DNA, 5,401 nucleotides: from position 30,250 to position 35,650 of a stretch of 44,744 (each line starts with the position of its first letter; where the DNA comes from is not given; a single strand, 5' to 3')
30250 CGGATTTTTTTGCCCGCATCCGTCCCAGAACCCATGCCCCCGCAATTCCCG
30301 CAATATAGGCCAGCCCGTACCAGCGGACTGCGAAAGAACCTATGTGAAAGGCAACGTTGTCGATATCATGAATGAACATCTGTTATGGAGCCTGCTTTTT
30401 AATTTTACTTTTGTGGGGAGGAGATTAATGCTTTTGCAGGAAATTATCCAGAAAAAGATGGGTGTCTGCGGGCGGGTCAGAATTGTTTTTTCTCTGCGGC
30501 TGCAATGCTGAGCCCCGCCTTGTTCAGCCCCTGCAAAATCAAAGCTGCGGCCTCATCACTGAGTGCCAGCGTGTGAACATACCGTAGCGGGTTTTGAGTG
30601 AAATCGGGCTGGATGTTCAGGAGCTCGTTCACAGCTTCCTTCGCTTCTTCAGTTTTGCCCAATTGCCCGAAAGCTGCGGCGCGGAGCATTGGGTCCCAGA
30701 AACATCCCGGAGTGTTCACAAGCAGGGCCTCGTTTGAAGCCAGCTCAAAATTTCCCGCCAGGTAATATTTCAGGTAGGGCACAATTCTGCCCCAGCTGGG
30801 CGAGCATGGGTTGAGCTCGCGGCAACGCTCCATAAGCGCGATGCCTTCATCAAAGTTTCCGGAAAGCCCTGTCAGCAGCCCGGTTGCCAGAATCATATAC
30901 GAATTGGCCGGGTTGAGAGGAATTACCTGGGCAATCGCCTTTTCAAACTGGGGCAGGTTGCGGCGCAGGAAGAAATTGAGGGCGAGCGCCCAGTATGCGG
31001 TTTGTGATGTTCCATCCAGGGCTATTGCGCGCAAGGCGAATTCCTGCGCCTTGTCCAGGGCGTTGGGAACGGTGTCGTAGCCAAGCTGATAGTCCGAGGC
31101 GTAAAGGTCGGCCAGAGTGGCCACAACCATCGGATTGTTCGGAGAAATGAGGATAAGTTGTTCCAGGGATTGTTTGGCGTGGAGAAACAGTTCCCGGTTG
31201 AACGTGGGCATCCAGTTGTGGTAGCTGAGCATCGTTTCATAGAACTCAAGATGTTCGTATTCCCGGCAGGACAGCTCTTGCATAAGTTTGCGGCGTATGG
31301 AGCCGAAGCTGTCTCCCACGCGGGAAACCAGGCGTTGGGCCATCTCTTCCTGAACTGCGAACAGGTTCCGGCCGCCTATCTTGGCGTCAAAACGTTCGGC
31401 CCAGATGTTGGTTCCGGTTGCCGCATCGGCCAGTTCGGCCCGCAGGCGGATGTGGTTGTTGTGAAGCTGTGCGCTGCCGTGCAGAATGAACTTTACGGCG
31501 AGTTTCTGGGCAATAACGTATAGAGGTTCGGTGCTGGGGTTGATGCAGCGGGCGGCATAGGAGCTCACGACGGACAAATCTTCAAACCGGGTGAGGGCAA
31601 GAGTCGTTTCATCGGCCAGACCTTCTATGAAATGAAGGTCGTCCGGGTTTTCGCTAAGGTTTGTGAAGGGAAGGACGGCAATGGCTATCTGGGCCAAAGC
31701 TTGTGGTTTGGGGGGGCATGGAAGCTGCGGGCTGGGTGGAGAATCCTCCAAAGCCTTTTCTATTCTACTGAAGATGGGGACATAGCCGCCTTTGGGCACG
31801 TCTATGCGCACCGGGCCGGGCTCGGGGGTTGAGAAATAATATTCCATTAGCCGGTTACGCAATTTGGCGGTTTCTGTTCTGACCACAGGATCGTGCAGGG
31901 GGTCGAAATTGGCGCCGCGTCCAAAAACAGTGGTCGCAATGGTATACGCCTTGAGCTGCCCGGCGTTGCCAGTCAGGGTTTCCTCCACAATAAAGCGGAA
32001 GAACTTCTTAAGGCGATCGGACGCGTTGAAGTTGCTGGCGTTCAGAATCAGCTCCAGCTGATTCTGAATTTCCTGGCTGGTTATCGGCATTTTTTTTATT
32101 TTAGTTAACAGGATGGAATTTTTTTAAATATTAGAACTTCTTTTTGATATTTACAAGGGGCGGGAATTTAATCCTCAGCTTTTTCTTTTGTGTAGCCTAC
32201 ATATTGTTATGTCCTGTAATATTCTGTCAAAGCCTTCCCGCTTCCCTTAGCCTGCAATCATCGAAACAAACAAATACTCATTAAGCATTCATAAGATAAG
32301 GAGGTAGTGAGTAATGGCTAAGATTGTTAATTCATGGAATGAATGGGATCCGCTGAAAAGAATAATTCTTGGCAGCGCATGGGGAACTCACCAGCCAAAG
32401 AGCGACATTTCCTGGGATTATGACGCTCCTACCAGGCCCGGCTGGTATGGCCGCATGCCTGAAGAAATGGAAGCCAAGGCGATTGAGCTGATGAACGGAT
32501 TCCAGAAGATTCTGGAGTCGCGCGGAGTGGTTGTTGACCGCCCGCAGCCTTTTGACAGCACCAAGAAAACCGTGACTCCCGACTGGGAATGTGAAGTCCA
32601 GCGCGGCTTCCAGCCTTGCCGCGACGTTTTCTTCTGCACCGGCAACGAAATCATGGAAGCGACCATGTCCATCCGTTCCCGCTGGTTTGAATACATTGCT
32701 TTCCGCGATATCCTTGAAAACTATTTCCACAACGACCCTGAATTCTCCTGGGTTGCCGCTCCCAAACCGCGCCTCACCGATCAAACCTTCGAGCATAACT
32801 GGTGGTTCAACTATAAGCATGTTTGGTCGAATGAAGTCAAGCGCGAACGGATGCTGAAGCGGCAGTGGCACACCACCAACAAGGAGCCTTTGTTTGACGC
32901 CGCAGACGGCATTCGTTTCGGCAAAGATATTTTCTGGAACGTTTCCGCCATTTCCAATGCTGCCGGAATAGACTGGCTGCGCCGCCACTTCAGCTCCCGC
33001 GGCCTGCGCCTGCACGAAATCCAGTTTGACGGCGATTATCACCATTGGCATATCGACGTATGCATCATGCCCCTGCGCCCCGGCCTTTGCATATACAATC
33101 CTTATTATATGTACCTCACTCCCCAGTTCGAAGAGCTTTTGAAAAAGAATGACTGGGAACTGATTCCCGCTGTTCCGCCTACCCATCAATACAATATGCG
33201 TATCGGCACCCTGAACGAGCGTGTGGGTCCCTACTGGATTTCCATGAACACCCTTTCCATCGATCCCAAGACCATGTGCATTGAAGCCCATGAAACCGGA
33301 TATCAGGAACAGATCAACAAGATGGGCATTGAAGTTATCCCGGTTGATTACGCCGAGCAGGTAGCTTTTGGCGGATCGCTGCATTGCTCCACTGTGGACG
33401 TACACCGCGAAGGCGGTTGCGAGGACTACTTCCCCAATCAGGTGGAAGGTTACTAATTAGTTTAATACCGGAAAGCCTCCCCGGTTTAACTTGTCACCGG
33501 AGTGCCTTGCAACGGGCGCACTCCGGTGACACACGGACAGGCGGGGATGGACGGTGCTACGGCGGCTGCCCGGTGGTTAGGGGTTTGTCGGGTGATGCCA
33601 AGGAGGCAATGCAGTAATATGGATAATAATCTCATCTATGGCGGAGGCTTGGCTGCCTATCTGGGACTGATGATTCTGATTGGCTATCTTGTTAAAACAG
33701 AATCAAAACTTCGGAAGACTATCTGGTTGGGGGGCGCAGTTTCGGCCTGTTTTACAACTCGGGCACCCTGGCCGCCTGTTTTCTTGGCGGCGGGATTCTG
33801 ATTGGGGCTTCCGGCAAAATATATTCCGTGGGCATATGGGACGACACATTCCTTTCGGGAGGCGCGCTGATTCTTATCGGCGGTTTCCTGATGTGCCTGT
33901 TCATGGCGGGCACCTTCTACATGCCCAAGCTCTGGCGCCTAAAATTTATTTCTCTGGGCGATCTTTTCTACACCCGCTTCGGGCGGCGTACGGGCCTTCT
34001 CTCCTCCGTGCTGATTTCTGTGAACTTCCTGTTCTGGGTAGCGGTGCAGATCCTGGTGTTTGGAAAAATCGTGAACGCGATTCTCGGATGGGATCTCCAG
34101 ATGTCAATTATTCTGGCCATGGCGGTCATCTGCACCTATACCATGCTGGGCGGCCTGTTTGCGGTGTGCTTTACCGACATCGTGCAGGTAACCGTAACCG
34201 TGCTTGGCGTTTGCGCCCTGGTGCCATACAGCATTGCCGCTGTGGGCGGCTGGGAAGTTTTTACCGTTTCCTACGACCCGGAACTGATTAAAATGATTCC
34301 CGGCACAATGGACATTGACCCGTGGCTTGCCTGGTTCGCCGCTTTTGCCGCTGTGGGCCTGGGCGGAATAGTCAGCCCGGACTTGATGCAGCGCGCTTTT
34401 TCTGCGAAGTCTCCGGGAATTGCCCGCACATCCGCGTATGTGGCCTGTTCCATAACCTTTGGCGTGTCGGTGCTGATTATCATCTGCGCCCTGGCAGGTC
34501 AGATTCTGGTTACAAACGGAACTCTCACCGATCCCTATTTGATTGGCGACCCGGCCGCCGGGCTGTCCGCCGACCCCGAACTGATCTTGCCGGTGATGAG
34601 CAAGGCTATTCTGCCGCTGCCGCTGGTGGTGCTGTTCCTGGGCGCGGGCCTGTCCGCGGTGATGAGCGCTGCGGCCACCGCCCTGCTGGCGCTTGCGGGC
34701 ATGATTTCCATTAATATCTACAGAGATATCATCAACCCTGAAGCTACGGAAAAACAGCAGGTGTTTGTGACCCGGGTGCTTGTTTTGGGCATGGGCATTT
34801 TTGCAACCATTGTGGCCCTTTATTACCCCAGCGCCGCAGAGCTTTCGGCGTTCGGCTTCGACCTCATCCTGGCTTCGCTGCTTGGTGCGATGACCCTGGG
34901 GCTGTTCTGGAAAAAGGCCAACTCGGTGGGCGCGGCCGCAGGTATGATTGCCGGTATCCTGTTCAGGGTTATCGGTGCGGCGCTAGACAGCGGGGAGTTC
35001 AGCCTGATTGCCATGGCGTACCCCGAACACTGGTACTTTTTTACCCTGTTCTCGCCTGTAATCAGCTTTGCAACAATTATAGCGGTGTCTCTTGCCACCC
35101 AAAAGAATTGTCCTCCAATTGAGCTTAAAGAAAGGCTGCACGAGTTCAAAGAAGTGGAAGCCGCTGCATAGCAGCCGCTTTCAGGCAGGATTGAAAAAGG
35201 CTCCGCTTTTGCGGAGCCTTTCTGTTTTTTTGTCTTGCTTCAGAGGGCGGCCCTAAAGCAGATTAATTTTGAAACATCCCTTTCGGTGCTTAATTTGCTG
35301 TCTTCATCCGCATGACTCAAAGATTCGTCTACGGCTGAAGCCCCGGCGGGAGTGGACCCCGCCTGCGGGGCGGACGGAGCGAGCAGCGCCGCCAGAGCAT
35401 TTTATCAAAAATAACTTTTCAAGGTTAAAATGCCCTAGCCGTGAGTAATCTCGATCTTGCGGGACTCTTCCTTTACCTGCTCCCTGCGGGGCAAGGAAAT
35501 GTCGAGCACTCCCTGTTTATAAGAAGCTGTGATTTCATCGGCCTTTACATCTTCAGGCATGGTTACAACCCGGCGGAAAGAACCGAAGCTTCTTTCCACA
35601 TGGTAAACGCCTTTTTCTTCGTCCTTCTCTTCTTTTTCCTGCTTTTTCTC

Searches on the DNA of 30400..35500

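Call 58: search_rna_families(source=window, start=30400, end=35500, threshold=evalue, max_evalue=1)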
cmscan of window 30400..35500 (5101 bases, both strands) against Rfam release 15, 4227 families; matches with E-value up to 1: 2.
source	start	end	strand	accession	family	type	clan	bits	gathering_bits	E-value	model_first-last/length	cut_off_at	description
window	35191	35274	-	RF01859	Phe_leader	Cis-reg; leader;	-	27.1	55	0.2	1-125/125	no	Phenylalanine leader peptide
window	35197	35307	-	RF00195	RsmY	Gene; sRNA;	CL00106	23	57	0.014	1-121/121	no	RsmY RNA family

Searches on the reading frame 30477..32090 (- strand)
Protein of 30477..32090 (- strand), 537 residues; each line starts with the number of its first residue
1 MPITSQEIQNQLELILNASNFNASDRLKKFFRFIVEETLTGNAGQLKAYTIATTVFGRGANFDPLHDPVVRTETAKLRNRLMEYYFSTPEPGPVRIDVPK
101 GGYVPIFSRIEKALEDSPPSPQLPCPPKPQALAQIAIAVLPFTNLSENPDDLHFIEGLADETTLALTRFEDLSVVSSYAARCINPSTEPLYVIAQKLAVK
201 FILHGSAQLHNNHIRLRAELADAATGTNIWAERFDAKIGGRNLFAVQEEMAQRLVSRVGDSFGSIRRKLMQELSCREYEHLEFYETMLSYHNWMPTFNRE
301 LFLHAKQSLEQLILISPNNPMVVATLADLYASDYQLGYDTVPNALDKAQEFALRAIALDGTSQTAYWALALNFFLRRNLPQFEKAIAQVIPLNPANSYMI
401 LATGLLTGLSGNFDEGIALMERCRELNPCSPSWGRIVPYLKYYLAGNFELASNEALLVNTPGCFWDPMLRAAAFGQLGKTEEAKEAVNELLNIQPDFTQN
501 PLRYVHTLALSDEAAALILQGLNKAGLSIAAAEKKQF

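Call 8: search_protein_families(library=pfam, proteins=[window:30477-32090:-])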
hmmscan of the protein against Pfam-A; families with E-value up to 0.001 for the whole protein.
window:30477-32090:- (537 aa): 3 families
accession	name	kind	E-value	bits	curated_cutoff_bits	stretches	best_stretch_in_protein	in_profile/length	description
PF13181.12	TPR_8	-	1.5e-05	25.2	25.7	0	471-496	8-33/34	Tetratricopeptide repeat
PF07719.23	TPR_2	-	5.9e-05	23.3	27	0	470-496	7-33/34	Tetratricopeptide repeat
PF14559.12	TPR_19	-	0.0003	21.5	25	0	305-330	10-35/68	Tetratricopeptide repeat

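Call 9: search_protein_families(library=ncbifam, proteins=[window:30477-32090:-], max_evalue=0.01)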
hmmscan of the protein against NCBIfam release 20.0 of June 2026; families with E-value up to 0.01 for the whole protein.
window:30477-32090:- (537 aa): 2 families
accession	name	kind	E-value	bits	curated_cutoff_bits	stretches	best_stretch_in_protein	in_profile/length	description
NF009037.0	PRK12370.1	equivalog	1.4e-06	27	589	1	286-445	261-420/553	HilA/EilA family virulence transcriptional regulator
TIGR02917.1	PEP_TPR_lipo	equivalog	0.00027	19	312.2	1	344-498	140-295/899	XrtA/PEP-CTERM system TPR-repeat protein PrsT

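Call 50: search_solved_structures(query=window:30477-32090:-, max_evalue=1, show_alignments=1)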
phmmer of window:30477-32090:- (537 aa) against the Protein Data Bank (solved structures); distinct sequences matched with E-value up to 1: 7.
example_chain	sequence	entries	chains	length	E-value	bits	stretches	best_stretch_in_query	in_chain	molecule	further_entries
8bu0_A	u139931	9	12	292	6.3e-06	28.3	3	345-451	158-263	Consensus tetratricopeptide repeat protein | Crystal structure of an 8-repeat consensus TPR superhelix with Zinc. | Monomer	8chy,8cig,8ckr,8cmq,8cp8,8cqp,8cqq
9qhb_A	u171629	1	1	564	7.9e-06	27.9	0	345-436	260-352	Engineered tetratricopeptide repeat protein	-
9qhc_A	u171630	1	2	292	0.00076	21.4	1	345-446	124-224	Engineered tetratricopeptide repeat protein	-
2fo7_A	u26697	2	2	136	0.042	15.6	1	345-450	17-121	SYNTHETIC CONSENSUS TPR PROTEIN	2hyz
8ch0_A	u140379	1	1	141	0.045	15.5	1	344-450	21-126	Consensus tetratricopeptide repeat protein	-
1na0_A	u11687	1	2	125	0.38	12.5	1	344-430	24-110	designed protein CTPR3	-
6sw4_A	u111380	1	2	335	0.78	11.5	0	335-384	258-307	Arabinose binding protein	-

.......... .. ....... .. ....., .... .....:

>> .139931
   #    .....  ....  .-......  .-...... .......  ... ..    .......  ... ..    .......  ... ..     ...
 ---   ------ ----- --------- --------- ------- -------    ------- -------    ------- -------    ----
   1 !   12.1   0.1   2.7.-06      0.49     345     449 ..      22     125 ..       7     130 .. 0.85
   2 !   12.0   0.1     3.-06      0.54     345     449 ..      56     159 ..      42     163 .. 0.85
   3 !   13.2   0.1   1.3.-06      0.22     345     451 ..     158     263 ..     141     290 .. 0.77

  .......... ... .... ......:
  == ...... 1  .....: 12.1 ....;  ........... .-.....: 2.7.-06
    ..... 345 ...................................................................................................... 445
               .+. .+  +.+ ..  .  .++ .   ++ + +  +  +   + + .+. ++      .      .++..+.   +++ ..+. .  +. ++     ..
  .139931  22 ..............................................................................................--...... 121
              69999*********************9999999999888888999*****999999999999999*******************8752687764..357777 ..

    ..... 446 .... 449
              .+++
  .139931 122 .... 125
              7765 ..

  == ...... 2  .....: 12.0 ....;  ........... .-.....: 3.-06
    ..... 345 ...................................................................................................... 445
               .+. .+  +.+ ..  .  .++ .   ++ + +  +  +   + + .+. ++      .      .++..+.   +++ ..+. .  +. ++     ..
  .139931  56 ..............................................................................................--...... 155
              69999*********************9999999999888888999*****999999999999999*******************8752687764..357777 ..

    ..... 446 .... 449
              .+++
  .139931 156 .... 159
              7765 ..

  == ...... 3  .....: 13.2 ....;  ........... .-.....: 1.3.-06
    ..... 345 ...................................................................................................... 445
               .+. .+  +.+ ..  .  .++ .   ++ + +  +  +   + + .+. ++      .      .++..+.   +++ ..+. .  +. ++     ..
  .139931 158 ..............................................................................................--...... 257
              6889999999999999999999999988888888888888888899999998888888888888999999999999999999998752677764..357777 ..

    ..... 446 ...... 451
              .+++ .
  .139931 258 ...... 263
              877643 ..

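Call 83: find_homologous_proteins(query=window:30477-32090:-, max_evalue=1e-10)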
Query window:30477-32090:- (537 aa): 256 proteins with E <= 1e-10 among 8000 candidates; the best 120 are listed.
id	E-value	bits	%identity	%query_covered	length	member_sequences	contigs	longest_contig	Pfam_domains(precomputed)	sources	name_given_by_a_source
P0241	0.0e+0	1169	97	100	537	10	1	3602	-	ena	-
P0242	0.0e+0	1069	89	99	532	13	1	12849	PF07719.24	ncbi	-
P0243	4.3e-245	832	70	99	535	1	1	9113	-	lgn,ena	-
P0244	3.7e-238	809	69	98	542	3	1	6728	-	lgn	-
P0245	7.0e-232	789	67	98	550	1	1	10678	-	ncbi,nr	ncbi:MAG: hypothetical protein IJD04_05370 [Desulfovibrionaceae bacterium]|nr:hypothetical protein [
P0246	2.4e-228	777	64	98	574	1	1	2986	-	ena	-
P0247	4.0e-226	770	64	98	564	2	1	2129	PF14559.13,PF13428.13,PF07719.24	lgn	-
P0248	3.1e-223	760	66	74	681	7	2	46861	-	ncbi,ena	-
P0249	3.6e-223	760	62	98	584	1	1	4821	PF14559.13,PF13428.13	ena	-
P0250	5.1e-215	733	63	98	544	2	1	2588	PF14559.13,PF13428.13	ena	-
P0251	6.3e-196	670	56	98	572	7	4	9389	PF13181.13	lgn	-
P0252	8.4e-194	663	58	98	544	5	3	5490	-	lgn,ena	-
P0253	1.1e-192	659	56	98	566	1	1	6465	PF13428.13,PF13181.13,PF07719.24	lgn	-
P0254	1.7e-191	655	57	97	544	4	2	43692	-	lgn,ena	-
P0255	7.5e-191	653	56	97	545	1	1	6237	-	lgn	-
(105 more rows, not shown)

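Call 94: predict_structure(alignment_id=A3)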
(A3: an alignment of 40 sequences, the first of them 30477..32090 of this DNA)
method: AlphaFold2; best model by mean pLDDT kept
length: 537 residues; sequences in the alignment: 40
mean_pLDDT: 90.6   pTM: 0.72
mean pLDDT of the five models: 90.6, 90.2, 90.0, 88.8, 88.3
residues with pLDDT >= 90: 407; 70-90: 94; 50-70: 15; < 50: 21
segments of 3 or more residues with pLDDT < 50: 114-130, 534-537
pLDDT, mean of each block of 10 residues (from residue 1): 91 96 95 98 93 94 91 96 91 94 94 47 43 82 90 92 93 88 85 91 95 94 89 91 91 93 88 71 83 92 94 92 97 96 97 97 97 97 98 95 97 97 92 96 98 96 95 98 98 94 93 95 91 46
secondary structure, 60 per line:
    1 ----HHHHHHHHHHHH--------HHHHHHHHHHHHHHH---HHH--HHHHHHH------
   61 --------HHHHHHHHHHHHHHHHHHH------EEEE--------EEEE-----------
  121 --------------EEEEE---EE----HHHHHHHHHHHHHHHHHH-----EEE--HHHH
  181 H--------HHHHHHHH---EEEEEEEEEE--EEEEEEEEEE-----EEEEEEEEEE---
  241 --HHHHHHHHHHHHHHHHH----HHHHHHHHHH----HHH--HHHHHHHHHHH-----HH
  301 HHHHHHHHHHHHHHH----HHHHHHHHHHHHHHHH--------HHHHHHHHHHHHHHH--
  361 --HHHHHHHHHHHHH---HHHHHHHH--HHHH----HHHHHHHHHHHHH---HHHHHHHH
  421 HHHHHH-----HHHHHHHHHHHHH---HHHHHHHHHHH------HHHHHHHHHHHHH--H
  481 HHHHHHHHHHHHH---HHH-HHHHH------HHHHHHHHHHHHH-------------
elements in order: H5-16 H25-39 H48-54 H69-87 E94-97 E106-109 E135-139 H149-166 E172-174 H177-181 H190-197 E201-210 E213-222 E228-237 H243-259 H264-273 H283-293 H299-315 H320-335 H344-358 H363-375 H379-386 H389-392 H397-409 H413-426 H432-444 H448-458 H465-477 H480-493 H501-505 H512-524

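Call 96: fold_search(model_id=the predicted structure, library=pdb)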
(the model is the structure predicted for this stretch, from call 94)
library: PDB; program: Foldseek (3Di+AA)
matches with E <= 10: 1361; with E <= 0.001: 16
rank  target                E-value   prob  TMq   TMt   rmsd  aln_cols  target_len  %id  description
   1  3ly7                  2.2e-05  1.00  0.28  0.44  16.4       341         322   16  Crystal structure of the periplasmic domain of CadC (released 2011-02-09)
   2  3ly8                  2.8e-05  1.00  0.28  0.44  16.5       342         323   15  Crystal structure of mutant D471E of the periplasmic domain of CadC (released 2011-02-09)
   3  3ly9                  4.2e-05  1.00  0.27  0.42  16.7       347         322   16  Crystal structure of mutant D471N of the periplasmic domain of CadC (released 2011-02-09)
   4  8chy                  7.0e-05  1.00  0.25  0.42  11.0       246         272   17  Crystal structure of an 8-repeat consensus TPR superhelix with Zinc. (released 2024-02-21)
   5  3lya                  7.6e-05  1.00  0.26  0.42  16.7       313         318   14  Crystal structure of the periplasmic domain of CadC in the presence of K2ReCl6 (released 2011-02-09)
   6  9qhb                  1.6e-04  1.00  0.26  0.46  11.8       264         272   14  Crystal structure of 16-repeat CTPR protein with eliminated coordination sites (released 2025-10-22)
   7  5dse_C                5.2e-04  1.00  0.27  0.22  14.7       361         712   16  Crystal Structure of the TTC7B/Hyccin Complex (released 2015-12-02)
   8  5dse_A                5.4e-04  1.00  0.28  0.28  11.1       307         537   15  Crystal Structure of the TTC7B/Hyccin Complex (released 2015-12-02)
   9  1w3b_B                5.9e-04  1.00  0.26  0.35   9.4       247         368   17  The superhelical TPR domain of O-linked GlcNAc transferase reveals structural similarities to importin alpha. (released 2004-09-09)
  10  1w3b_A                6.4e-04  1.00  0.26  0.33   9.8       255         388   16  The superhelical TPR domain of O-linked GlcNAc transferase reveals structural similarities to importin alpha. (released 2004-09-09)
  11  3fp3                  6.6e-04  1.00  0.31  0.33  19.9       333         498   15  Crystal structure of Tom71 (released 2009-07-28)
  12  9gaw_K                7.2e-04  1.00  0.34  0.36   8.9       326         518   13  High-resolution structure of the Anaphase-promoting complex/cyclosome (APC/C) bound to co-activator Cdh1 (released 2024-08-14)
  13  3w1e                  7.2e-04  1.00  0.16  0.24  19.2       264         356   14  Structure of FlgT, a flagellar basal body component protein (released 2013-04-03)
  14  2q7f_A                9.1e-04  1.00  0.23  0.50   7.3       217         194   16  Crystal structure of YrrB: a TPR protein with an unusual peptide-binding site (released 2007-08-07)
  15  4ui9_H                9.1e-04  1.00  0.34  0.37  11.4       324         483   17  Atomic structure of the human Anaphase-Promoting Complex (released 2015-06-17)
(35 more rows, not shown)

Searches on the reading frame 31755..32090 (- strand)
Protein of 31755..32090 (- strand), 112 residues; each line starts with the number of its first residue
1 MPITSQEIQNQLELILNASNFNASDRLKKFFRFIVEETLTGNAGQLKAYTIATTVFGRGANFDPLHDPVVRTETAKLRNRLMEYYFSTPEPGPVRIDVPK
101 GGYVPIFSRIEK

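Call 99: search_solved_structures(query=A5, max_evalue=10, show_alignments=2)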
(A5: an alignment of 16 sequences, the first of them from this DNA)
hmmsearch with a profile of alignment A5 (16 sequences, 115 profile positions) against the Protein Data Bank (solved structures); distinct sequences matched with E-value up to 10: 0.

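Call 106: predict_structure(alignment_id=A6)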
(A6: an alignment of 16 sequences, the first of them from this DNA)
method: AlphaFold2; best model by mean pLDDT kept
length: 112 residues; sequences in the alignment: 16
mean_pLDDT: 95.4   pTM: 0.88
mean pLDDT of the five models: 95.4, 94.4, 94.4, 94.4, 92.9
residues with pLDDT >= 90: 107; 70-90: 3; 50-70: 2; < 50: 0
segments of 3 or more residues with pLDDT < 50: none
pLDDT, mean of each block of 10 residues (from residue 1): 94 97 96 98 95 96 93 97 96 96 96 71
secondary structure, 60 per line:
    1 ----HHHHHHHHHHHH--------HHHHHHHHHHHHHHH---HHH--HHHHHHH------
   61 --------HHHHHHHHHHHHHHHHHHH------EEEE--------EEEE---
elements in order: H5-16 H25-39 H48-54 H69-87 E94-97 E106-109

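Call 108: fold_search(model_id=the predicted structure, library=pdb)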
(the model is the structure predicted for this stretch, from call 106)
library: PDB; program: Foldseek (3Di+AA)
matches with E <= 10: 50; with E <= 0.001: 0
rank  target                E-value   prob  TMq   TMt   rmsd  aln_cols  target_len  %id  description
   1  1q1h                  2.9e+00  0.11  0.35  0.44   6.7       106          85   14  An extended winged helix domain in general transcription factor E/IIE alpha (released 2003-12-09)
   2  4kdu_A                3.3e+00  0.06  0.25  0.15  11.7        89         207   11  Crystal structure of a glutathione transferase family member from Burkholderia graminis, target efi-507264, no gsh, or (released 2013-05-08)
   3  2fu2                  3.7e+00  0.08  0.28  0.37   8.4        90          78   19  Crystal structure of protein SPy2152 from Streptococcus pyogenes (released 2006-03-07)
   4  6o6o_B                4.4e+00  0.06  0.25  0.17  10.6        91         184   12  Structure of the regulator FasR from Mycobacterium tuberculosis (released 2020-03-11)
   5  9a4a_A                5.0e+00  0.06  0.23  0.26   8.1        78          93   13  Model of YLAN-FUR by crosslinking MS and deep learning (released 2024-09-18)
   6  1ocl_A                5.3e+00  0.04  0.29  0.10  11.3       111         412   14  THE CRYSTAL STRUCTURE OF MALONAMIDASE E2 COMPLEXED WITH MALONATE FROM BRADYRHIZOBIUM JAPONICUM (released 2003-02-25)
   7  6o7i_B                5.3e+00  0.02  0.20  0.16  15.5        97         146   13  Cryo-EM structure of Csm-crRNA-target RNA ternary bigger complex in complex with cA4 in type III-A CRISPR-Cas system (released 2019-07-31)
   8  9lp2_A                5.6e+00  0.06  0.29  0.23  13.6        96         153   10  Crystal structure of de novo designed amantadine induced heterodimer dAID23.4 (released 2025-12-17)
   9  3m6j_B                5.6e+00  0.04  0.26  0.24  14.0        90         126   19  Crystal structure of unknown function protein from Leptospirillum rubarum (released 2010-03-31)
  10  8ub7_E                5.6e+00  0.03  0.23  0.23  12.1        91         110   16  Diversity-generating retroelement (DGR) ribonucleoprotein reverse transcriptase - Active state (N-occupied) (released 2024-10-23)
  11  8ub8_C                6.0e+00  0.03  0.23  0.23  12.0        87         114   16  Diversity-generating retroelement (DGR) ribonucleoprotein reverse transcriptase - Pre-active State 1a (released 2024-10-23)
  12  1o9q_A                6.0e+00  0.03  0.28  0.10  11.9       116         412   15  Crystal structure of the S155C mutant of Malonamidase E2 from Bradyrhizobium japonicum (released 2003-12-18)
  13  6elu_J                6.0e+00  0.02  0.23  0.16  11.6       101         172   14  Structure of Serum Resistance Associated protein from T. b. rhodesiense (released 2018-01-24)
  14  4xsj                  6.0e+00  0.02  0.20  0.11  15.6       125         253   12  Crystal structure of the N-terminal domain of the human mitochondrial calcium uniporter fused with T4 lysozyme (released 2015-09-16)
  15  2qqy                  6.3e+00  0.02  0.19  0.16  15.2        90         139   10  Crystal structure of ferritin like, diiron-carboxylate proteins from Bacillus anthracis str. Ames (released 2007-08-14)
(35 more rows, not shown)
